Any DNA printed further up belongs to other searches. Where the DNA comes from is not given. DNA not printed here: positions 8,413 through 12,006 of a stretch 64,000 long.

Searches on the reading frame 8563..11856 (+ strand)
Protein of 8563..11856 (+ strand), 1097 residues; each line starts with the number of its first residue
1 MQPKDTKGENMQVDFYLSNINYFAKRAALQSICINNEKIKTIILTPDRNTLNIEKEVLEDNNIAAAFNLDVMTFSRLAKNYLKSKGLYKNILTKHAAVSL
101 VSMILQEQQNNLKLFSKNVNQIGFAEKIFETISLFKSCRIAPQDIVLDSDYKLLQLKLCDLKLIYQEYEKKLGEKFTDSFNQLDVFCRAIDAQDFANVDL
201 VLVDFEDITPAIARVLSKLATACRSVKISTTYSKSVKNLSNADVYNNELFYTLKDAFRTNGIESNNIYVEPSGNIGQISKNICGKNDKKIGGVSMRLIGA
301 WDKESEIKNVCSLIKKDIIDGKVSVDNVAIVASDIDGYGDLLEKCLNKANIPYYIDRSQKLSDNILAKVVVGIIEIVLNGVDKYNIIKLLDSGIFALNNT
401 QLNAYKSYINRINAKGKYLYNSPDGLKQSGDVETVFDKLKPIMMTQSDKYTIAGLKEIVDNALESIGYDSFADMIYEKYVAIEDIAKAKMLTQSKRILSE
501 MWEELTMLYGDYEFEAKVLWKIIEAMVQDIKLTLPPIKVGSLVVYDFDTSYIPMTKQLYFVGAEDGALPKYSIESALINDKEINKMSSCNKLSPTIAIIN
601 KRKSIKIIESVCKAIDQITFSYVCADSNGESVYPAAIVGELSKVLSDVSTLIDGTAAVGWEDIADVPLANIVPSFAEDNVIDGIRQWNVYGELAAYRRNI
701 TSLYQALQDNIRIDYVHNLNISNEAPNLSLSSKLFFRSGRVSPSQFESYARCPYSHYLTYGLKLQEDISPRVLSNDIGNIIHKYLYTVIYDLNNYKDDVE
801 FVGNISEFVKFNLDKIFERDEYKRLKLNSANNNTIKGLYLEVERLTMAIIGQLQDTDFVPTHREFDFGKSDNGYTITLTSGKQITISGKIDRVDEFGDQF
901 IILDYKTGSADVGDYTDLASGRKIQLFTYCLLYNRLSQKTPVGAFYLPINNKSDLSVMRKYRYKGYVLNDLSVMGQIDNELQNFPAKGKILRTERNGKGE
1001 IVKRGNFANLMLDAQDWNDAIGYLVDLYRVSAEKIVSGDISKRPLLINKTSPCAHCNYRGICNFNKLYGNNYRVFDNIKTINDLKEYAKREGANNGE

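Call 61: search_protein_families(library=pfam, proteins=[window:8563-11856:+], max_evalue=0.00001)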
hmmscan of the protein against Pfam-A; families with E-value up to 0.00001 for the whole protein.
window:8563-11856:+ (1097 aa): 2 families
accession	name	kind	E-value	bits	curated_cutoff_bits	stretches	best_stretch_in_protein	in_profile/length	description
PF21445.3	ADDB_N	-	2.1e-36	126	26.6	1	36-259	26-264/290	ADDB, N-terminal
PF12705.13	PDDEXK_1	-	3.3e-32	112.8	22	1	740-1063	1-247/247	PD-(D/E)XK nuclease superfamily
